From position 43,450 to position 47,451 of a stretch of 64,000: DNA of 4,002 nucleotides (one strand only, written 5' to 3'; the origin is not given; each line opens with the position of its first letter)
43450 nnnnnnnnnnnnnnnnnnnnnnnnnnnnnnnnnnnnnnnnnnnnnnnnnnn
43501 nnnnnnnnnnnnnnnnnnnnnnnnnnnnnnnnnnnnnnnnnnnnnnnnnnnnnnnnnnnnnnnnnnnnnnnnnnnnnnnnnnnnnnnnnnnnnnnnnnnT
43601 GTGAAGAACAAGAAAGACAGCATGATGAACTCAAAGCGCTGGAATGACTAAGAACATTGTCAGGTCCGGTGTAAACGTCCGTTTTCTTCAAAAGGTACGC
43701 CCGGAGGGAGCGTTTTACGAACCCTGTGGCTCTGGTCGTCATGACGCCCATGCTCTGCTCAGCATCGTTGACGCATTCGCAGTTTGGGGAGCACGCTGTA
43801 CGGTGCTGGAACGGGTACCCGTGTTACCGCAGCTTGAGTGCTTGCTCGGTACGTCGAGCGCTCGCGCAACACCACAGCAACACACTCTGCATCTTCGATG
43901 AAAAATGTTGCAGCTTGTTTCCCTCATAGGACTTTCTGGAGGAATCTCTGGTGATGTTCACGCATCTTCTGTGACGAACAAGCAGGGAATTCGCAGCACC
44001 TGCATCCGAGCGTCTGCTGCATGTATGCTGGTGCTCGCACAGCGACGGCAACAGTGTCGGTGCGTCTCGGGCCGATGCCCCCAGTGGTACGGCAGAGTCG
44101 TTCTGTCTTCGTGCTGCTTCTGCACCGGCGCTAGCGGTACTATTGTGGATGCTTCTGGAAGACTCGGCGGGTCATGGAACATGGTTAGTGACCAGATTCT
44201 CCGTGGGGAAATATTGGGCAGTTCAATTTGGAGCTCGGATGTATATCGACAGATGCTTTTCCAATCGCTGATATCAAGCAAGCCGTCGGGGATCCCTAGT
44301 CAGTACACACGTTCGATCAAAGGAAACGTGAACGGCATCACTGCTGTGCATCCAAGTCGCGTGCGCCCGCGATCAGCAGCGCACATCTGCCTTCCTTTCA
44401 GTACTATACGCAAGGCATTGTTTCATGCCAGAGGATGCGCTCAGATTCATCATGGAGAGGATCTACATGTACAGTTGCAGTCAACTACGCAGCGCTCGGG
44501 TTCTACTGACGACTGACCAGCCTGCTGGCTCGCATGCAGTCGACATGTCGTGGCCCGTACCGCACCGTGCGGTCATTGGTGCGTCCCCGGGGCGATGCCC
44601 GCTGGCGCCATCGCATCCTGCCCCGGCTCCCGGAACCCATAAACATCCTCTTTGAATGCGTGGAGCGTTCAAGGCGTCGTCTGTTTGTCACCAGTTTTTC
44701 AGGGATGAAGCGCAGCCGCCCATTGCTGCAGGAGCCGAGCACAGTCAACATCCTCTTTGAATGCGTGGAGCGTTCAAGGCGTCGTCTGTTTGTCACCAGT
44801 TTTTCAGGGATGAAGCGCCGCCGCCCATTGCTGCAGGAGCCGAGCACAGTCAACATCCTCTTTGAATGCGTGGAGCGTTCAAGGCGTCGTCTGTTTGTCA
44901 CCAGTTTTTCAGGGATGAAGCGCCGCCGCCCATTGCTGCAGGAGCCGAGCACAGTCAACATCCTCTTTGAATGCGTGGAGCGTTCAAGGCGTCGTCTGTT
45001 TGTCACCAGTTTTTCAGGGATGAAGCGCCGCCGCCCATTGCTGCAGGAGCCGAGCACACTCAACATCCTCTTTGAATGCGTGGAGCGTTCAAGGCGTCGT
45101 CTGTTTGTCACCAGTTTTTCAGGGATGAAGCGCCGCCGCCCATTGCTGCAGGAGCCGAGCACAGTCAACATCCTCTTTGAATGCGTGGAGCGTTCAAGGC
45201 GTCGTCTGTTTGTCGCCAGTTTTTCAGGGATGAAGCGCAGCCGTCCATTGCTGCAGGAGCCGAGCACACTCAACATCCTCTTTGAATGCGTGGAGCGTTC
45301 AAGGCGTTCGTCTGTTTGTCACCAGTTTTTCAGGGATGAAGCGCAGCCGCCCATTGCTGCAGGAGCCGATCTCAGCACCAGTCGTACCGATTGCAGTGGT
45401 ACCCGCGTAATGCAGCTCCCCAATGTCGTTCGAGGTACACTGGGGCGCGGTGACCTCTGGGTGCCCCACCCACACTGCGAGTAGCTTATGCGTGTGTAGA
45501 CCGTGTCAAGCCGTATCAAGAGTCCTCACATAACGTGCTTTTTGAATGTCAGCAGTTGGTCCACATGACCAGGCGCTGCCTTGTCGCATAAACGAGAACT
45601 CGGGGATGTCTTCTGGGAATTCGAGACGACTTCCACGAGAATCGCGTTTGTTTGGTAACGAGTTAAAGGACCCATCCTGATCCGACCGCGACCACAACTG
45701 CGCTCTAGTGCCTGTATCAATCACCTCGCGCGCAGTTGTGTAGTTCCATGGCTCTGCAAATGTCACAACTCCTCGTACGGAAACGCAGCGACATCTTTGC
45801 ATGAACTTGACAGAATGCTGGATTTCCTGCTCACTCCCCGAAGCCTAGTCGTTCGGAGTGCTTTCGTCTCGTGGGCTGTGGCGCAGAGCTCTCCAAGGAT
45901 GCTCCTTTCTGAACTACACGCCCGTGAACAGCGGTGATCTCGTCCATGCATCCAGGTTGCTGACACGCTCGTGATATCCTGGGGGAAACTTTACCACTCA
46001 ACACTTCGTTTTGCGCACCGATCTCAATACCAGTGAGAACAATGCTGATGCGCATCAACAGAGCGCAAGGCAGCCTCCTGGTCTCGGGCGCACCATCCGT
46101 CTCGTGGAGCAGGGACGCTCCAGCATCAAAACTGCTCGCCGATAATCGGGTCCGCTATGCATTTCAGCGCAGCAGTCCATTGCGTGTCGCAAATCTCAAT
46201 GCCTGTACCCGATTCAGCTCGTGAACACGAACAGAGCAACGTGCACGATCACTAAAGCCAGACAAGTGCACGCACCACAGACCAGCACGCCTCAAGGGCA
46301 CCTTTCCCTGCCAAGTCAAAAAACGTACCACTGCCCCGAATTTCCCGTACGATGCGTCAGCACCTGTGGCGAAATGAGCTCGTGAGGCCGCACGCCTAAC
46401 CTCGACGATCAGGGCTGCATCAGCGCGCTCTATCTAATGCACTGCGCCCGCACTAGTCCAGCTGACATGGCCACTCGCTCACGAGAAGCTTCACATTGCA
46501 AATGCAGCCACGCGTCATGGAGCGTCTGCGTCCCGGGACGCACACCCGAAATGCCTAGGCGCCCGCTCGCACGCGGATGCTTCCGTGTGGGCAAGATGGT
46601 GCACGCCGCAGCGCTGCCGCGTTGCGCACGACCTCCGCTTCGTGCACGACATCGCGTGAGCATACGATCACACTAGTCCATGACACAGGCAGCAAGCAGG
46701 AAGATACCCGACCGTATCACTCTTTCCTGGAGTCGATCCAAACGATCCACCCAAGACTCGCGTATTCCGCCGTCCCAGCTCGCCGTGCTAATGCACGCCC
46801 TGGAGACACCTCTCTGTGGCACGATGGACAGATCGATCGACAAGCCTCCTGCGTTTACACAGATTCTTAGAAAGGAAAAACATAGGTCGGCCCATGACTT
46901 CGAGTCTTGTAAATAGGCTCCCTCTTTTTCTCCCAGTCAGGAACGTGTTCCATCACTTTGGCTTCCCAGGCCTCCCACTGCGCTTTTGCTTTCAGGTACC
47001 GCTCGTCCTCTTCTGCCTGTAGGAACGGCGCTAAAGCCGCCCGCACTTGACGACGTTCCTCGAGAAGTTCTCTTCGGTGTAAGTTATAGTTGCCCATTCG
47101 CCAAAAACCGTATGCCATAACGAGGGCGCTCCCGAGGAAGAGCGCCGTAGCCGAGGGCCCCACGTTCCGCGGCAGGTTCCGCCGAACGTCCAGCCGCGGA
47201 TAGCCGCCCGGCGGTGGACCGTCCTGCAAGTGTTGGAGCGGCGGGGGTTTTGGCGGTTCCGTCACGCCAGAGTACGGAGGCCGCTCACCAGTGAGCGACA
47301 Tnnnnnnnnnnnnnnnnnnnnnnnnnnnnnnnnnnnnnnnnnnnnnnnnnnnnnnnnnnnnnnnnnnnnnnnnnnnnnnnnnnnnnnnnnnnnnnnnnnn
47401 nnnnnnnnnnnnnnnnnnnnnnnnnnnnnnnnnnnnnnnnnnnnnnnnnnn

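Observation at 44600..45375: Recently expanded 105-bp (35-codon) tandem array that keeps both strands open, a possible repeat-protein gene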

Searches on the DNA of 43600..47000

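Call 32: search_rna_families(source=window, start=43600, end=47000, threshold=evalue, max_evalue=5)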
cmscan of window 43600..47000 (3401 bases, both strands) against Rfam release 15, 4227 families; matches with E-value up to 5: 0.
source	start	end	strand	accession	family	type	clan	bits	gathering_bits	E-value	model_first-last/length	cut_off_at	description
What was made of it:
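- No Rfam family at E<=5 (call 32).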

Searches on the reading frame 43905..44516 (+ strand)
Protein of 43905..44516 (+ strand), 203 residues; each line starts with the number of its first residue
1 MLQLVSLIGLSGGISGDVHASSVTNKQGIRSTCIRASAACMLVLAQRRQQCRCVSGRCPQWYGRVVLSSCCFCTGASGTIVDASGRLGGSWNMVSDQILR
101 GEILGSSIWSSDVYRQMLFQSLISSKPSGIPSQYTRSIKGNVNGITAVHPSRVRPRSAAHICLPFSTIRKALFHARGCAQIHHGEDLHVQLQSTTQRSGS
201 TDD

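Call 48: search_protein_families(library=pfam, proteins=[window:43905-44516:+], max_evalue=10)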
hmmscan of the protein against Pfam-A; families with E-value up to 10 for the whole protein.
window:43905-44516:+ (203 aa): 0 families
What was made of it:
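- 43905..44516 (+): 203-aa ORF just upstream of the array. Judged non-coding. No Pfam hit (call 48).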

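Call 63: find_encoding_contigs(protein=window:43905-44516:+, flank=6000, max_places=10)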
Protein window:43905-44516:+ (203 aa): no gene with exactly this product is on record in the collection.

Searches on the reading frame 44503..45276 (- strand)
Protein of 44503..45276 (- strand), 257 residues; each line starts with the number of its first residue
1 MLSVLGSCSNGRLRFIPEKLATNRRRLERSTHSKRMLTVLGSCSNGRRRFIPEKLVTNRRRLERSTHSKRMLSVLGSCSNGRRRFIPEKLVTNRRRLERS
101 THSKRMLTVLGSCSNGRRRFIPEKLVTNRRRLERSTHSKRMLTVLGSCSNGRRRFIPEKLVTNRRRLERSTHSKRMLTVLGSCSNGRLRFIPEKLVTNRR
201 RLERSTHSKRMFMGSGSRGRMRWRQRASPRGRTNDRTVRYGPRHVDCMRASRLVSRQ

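Call 6: search_protein_families(library=pfam, proteins=[window:44503-45276:-], max_evalue=0.01)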
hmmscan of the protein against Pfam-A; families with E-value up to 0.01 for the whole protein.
window:44503-45276:- (257 aa): 1 family
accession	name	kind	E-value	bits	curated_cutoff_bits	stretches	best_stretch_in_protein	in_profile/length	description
PF15524.11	Ntox17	-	5.7e-07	30.1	25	0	184-205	14-35/98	Novel toxin 17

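Call 21: search_protein_representatives(protein=window:44503-45276:-)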
Query: 257 residues. Proteins with E-value up to 0.001 (for the whole library): 9; up to 1e-10: 2; up to 1e-30: 0. The best 9 are listed.
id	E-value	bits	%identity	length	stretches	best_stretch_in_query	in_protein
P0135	1.8e-21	93.3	20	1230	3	11-203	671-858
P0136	3.5e-12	63.0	24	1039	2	7-204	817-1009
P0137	3.5e-09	53.1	26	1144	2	20-217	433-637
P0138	6.5e-09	52.2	29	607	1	37-216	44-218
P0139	4.6e-07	46.2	19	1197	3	7-231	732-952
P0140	1.2e-06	44.8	20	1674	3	10-193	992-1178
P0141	1.4e-05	41.3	21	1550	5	7-185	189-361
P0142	1.6e-04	37.9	30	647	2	16-200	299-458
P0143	2.2e-04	37.4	35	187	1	40-132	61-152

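Call 54: predict_structure(protein=window:44503-45276:-)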
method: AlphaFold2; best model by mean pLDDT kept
length: 257 residues; sequences in the alignment: 1
mean_pLDDT: 44.7   pTM: 0.45
mean pLDDT of the five models: 44.7, 36.2, 35.6, 33.5, 27.1
residues with pLDDT >= 90: 0; 70-90: 0; 50-70: 89; < 50: 168
segments of 3 or more residues with pLDDT < 50: 1-3, 9-29, 46-64, 84-99, 119-134, 156-170, 191-257
pLDDT, mean of each block of 10 residues (from residue 1): 49 38 43 56 50 42 49 56 45 43 55 53 42 47 55 47 39 52 52 39 40 43 37 28 29 25
secondary structure, 60 per line:
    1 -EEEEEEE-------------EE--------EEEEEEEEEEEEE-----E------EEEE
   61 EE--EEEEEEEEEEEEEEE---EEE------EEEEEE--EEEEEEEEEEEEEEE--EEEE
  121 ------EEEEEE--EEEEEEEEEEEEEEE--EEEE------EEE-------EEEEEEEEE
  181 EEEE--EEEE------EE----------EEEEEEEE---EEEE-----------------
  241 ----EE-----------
elements in order: E2-8 E32-44 E57-62 E65-79 E83-85 E92-97 E100-114 E117-120 E127-132 E135-149 E152-155 E162-164 E172-184 E187-190 E209-216 E220-223
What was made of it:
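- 44503..45276 (-): 257-aa antisense ORF made by the array. Judged not to be a gene. AF2 pLDDT 44.7 (call 54).
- AF2 pLDDT is 44.7 (call 54).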

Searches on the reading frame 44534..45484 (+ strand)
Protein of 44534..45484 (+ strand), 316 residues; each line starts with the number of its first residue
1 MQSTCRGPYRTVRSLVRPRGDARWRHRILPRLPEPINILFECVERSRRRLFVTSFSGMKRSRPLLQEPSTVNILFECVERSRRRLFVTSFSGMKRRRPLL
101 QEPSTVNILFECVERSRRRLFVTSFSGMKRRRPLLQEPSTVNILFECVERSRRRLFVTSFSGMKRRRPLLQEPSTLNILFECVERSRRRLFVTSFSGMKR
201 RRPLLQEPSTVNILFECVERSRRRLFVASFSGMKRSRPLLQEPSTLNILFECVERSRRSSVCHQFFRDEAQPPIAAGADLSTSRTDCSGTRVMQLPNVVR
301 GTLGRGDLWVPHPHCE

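Call 6: search_protein_families(library=pfam, proteins=[window:44534-45484:+], max_evalue=0.01)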
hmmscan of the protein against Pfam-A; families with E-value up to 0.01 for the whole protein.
window:44534-45484:+ (316 aa): 0 families

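Call 12: find_encoding_contigs(protein=window:44534-45484:+, flank=5000, max_places=4)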
Protein window:44534-45484:+ (316 aa): no gene with exactly this product is on record in the collection.

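Call 13: find_homologous_proteins(query=window:44534-45484:+, max_evalue=0.01)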
Query window:44534-45484:+: 579 candidates shared short words with the query, none scored E <= 0.01.
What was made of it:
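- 44534..45484 (+): 316-aa ORF made by the array. Judged not to be a gene. No homologue among 5.8e9 proteins (call 13).
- On Tandem-repeat protein gene: The + ORF has none among 5.8e9 proteins (call 13).
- The + ORF has no homologue (call 13). There is no homologue and no annotated protein (call 13).
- Tried and rejected: The homologue search with the + ORF was empty (call 13).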

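Call 56: predict_structure(protein=window:44534-45484:+)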
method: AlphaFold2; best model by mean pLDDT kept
length: 316 residues; sequences in the alignment: 1
mean_pLDDT: 62.0   pTM: 0.69
mean pLDDT of the five models: 62.0, 51.6, 43.2, 39.4, 35.8
residues with pLDDT >= 90: 5; 70-90: 155; 50-70: 65; < 50: 91
segments of 3 or more residues with pLDDT < 50: 1-31, 257-316
pLDDT, mean of each block of 10 residues (from residue 1): 32 32 32 66 66 66 68 80 78 70 82 80 81 73 89 81 73 83 77 77 72 80 69 63 76 56 39 27 27 26 22 25
secondary structure, 60 per line:
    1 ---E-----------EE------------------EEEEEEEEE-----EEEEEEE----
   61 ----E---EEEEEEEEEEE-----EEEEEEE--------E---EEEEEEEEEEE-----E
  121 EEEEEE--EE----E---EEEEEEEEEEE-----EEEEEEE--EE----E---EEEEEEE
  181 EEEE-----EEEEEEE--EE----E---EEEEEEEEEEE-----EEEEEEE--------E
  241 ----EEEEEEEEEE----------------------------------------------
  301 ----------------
elements in order: E36-44 E50-56 E69-79 E85-91 E104-114 E120-126 E139-149 E155-161 E174-184 E190-196 E209-219 E225-231 E245-254
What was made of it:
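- The single-sequence AlphaFold2 model of the + ORF is moderately confident over the repeats: pLDDT 70-89, pTM 0.69, a beta-solenoid-like stack (call 56). The best AF2 model gives pLDDT 70-89 over the repeats (call 56).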

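Call 60: fold_search(model_id=the predicted structure, library=pdb)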
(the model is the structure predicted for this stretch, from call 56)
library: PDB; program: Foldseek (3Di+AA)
matches with E <= 10: 120; with E <= 0.001: 0
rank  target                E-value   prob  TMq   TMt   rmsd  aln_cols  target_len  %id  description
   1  5nxk_B                1.6e-01  0.08  0.15  0.15  16.6       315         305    9  L. reuteri 53608 SRRP (released 2018-03-21)
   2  5nxk_A                2.5e-01  0.06  0.15  0.16  15.7       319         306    9  L. reuteri 53608 SRRP (released 2018-03-21)
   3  5ny0                  3.4e-01  0.05  0.15  0.15  17.5       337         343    8  L. reuters 100-23 SRRP (released 2018-03-21)
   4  5awf_A                5.7e-01  0.21  0.32  0.28  10.0       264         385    7  Crystal structure of SufB-SufC-SufD complex from Escherichia coli (released 2015-11-11)
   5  9h78_B                5.7e-01  0.02  0.12  0.13  18.4       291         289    9  [FeS] cluster-loaded SMS complex from M. jannaschii (released 2025-06-04)
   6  7xks                  8.0e-01  0.03  0.14  0.14  13.6       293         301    9  Crystal structure of an alkaline pectate lyase from Bacillus clausii (released 2023-03-29)
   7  5uyt_B                8.5e-01  0.01  0.09  0.08  23.7       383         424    6  Crystal structure of ice binding protein from an Antarctic bacterium Flavobacteriaceae (released 2017-10-25)
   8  1vh4_A                1.1e+00  0.03  0.15  0.12  17.9       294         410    7  Crystal structure of a stabilizer of iron transporter (released 2003-12-30)
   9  7muq_AM               1.1e+00  0.02  0.11  0.13  15.8       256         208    8  Reconstruction of the Legionella pneumophila Dot/Icm T4SS 3DVA Map 1 (released 2021-10-06)
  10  7chu_A                1.2e+00  0.02  0.13  0.09  16.4       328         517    5  Geobacillus virus E2 - ORF18 (released 2021-04-14)
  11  5nxk_C                1.3e+00  0.03  0.14  0.14  16.0       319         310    9  L. reuteri 53608 SRRP (released 2018-03-21)
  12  6tgf_D                1.4e+00  0.02  0.12  0.08  17.3       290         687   10  Pantoea stewartii WceF is a glycan biofilm modifying enzyme with a bacteriophage tailspike-like parallel beta-helix fo (released 2020-11-25)
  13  5awf_E                1.5e+00  0.14  0.33  0.29   9.7       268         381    8  Crystal structure of SufB-SufC-SufD complex from Escherichia coli (released 2015-11-11)
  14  5awg_B                1.5e+00  0.03  0.16  0.15  17.5       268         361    8  Crystal structure of Hg-bound SufB-SufC-SufD complex from Escherichia coli (released 2015-11-11)
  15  7y5s_A                1.5e+00  0.02  0.12  0.09  16.7       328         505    7  CryoEM structure of Klebsiella phage Kp7 type I tail fiber gp51 in vitro (released 2023-06-21)
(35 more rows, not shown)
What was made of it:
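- On Tandem-repeat protein gene: Foldseek E>=0.16 (calls 56, 60).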

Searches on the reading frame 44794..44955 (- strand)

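Call 48: search_protein_families(library=pfam, proteins=[window:44794-44955:-], max_evalue=10)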
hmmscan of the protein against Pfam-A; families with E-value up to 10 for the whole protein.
seq(54 aa): 2 families
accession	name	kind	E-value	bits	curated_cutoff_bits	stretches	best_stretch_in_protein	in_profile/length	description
PF22410.1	DnaG_helical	-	0.21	12.1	27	1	20-48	9-35/55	DNA primase DnaG, helical domain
PF06649.17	DUF1161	-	0.29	12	25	0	36-47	36-47/52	Protein of unknown function (DUF1161)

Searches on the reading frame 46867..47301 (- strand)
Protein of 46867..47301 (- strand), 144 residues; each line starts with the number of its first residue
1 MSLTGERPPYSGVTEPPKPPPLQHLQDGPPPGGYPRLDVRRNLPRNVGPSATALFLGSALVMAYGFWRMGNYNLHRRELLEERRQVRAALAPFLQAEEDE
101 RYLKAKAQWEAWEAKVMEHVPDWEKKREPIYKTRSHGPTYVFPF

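Call 64: find_encoding_contigs(protein=window:46867-47301:-, flank=4000, max_places=10)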
Protein window:46867-47301:- (144 aa): 18 contigs read that carry it; 10 places shown.
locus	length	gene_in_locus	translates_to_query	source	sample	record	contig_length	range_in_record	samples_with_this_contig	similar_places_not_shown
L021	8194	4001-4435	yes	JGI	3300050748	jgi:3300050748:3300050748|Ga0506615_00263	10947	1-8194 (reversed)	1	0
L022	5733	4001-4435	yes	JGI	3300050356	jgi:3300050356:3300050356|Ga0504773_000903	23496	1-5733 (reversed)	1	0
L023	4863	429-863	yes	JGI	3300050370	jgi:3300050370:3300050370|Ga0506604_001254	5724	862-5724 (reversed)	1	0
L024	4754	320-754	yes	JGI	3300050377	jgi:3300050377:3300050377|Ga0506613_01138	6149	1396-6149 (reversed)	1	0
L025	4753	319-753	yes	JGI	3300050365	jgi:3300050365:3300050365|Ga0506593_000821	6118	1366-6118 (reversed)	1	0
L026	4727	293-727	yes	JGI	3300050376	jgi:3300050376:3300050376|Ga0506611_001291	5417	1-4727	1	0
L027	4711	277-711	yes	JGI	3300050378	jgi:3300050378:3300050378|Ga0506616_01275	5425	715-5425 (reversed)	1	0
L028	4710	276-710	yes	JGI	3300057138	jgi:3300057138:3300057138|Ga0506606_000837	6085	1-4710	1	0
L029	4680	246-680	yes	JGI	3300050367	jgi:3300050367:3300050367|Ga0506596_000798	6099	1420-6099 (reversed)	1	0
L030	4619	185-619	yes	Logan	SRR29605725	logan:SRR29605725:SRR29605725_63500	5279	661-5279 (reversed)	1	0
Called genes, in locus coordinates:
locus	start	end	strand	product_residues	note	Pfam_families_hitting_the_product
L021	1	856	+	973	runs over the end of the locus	PF00176:SNF2-rel_dom, PF00270:DEAD (weak), PF04851:ResIII (weak), PF00271:Helicase_C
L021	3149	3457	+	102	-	-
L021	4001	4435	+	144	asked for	PF06212:GRIM-19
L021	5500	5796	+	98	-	-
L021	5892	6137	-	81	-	-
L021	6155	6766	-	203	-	-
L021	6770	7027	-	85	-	-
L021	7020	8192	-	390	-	?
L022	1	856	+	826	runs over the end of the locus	PF00176:SNF2-rel_dom, PF00270:DEAD (weak), PF04851:ResIII (weak), PF00271:Helicase_C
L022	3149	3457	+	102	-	-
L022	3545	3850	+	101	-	-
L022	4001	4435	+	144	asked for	PF06212:GRIM-19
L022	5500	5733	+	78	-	?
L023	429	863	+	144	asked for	PF06212:GRIM-19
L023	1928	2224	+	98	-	-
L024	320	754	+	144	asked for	PF06212:GRIM-19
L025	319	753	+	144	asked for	PF06212:GRIM-19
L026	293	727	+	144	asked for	PF06212:GRIM-19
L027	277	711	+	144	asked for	PF06212:GRIM-19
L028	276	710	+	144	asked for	PF06212:GRIM-19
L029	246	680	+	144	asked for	PF06212:GRIM-19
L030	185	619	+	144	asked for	PF06212:GRIM-19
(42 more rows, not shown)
